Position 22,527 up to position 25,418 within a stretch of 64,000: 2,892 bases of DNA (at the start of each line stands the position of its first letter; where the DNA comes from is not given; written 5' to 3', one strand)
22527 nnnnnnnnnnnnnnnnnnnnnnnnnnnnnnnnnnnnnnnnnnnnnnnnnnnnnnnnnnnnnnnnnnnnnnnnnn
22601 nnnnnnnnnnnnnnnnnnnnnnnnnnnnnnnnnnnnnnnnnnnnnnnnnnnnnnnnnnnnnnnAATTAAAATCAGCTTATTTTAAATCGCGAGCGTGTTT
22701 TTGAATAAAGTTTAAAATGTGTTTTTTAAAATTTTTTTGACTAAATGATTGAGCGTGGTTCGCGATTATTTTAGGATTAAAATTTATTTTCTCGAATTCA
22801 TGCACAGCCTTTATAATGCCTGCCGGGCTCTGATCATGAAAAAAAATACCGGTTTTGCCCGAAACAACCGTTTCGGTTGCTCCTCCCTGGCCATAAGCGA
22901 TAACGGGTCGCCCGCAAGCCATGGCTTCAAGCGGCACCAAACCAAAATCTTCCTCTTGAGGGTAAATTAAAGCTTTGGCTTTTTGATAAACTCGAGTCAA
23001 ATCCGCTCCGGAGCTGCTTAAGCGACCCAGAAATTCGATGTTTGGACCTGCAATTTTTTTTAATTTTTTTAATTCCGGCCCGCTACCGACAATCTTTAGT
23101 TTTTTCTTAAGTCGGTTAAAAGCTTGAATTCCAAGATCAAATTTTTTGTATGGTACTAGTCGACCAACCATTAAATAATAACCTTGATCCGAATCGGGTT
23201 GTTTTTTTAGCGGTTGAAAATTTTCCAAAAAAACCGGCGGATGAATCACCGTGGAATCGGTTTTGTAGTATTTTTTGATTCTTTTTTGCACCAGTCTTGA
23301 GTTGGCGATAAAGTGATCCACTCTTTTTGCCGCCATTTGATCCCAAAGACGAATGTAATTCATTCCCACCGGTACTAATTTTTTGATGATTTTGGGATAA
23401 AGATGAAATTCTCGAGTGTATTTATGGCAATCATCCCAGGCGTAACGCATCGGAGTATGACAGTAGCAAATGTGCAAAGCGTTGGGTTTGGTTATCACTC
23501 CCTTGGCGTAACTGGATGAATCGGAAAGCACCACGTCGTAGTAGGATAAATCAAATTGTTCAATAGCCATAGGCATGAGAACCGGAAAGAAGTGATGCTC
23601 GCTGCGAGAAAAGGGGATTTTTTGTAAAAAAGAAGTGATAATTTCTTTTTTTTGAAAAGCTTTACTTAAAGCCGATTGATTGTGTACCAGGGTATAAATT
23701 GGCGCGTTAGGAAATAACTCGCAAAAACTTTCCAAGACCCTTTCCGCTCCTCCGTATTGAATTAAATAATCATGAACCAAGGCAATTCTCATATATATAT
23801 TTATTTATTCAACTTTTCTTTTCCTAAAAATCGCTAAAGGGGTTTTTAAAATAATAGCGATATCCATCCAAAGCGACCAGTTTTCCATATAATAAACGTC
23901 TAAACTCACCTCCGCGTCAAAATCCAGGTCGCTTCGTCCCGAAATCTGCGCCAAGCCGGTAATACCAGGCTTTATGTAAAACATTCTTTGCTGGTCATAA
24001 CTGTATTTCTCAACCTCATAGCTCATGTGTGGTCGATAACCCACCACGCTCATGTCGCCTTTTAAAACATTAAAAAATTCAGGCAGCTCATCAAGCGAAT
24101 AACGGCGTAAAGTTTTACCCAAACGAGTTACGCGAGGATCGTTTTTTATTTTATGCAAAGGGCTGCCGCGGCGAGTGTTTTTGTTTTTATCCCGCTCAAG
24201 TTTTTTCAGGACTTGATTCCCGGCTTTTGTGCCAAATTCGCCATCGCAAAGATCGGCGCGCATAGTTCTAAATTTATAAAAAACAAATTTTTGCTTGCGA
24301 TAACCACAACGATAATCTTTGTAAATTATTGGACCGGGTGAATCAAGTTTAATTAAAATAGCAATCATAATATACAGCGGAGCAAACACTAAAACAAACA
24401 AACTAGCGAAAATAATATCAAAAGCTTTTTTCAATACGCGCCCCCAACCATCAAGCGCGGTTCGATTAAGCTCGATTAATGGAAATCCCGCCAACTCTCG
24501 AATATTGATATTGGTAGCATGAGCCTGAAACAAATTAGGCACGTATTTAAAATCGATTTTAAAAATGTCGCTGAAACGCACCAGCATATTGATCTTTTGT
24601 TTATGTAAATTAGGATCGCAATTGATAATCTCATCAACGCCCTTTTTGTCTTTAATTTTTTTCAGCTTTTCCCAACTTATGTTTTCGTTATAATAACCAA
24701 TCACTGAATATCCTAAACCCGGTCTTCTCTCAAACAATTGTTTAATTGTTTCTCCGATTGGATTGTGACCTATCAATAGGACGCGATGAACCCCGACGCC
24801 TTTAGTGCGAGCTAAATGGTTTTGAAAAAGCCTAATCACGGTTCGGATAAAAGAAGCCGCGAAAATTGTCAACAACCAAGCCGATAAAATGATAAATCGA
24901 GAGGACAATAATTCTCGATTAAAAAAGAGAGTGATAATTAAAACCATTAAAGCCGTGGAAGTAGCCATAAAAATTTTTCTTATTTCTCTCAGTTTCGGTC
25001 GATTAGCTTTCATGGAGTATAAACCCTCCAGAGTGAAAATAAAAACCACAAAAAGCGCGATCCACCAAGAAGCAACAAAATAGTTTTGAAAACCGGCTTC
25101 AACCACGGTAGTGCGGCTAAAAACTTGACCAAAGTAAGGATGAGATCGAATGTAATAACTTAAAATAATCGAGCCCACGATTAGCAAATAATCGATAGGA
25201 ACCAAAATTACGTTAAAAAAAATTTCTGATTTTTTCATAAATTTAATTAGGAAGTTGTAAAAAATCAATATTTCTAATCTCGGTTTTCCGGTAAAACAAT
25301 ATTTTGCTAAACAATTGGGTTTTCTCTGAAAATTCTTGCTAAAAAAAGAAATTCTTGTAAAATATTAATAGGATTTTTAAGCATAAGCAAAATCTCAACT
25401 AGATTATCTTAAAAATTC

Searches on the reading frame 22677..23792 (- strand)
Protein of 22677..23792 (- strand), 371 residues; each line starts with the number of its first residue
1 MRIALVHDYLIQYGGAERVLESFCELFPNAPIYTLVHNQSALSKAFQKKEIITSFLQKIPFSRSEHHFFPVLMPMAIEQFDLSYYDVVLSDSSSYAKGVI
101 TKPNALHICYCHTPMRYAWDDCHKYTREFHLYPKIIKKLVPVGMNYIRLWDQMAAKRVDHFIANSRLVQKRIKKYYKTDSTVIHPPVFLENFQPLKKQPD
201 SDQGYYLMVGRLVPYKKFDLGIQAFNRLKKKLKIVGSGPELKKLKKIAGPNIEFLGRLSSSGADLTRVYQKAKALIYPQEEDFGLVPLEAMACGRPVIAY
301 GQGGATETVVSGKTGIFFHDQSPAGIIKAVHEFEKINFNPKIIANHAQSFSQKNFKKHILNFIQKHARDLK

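Call 75: search_protein_families(library=pfam, proteins=[window:22677-23792:-], max_evalue=0.001)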
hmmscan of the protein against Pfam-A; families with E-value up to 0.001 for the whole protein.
window:22677-23792:- (371 aa): 4 families
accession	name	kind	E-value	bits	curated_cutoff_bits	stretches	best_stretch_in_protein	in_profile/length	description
PF00534.26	Glycos_transf_1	-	5.6e-29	101.3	26.4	1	196-337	8-159/172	Glycosyl transferases group 1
PF13692.12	Glyco_trans_1_4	-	2.4e-25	89.9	27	1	206-331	4-137/142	Glycosyl transferases group 1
PF13439.12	Glyco_transf_4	-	2.5e-08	34.5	28.5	1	13-188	1-167/170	Glycosyltransferase Family 4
PF20706.3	GT4-conflict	-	1.9e-07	30.9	26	1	169-309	162-320/385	Family 4 Glycosyltransferase in conflict systems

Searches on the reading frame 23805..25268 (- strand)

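Call 75: search_protein_families(library=pfam, proteins=[window:23805-25268:-], max_evalue=0.001)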
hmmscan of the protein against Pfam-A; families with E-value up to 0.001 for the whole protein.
window:23805-25268:- (487 aa): 2 families
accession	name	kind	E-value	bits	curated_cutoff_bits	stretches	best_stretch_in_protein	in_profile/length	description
PF02397.22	Bac_transf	-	2.4e-62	210.1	27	1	280-481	1-178/179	Bacterial sugar transferase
PF13727.12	CoA_binding_3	-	8.7e-10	39.3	25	1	81-196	3-113/175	CoA-binding domain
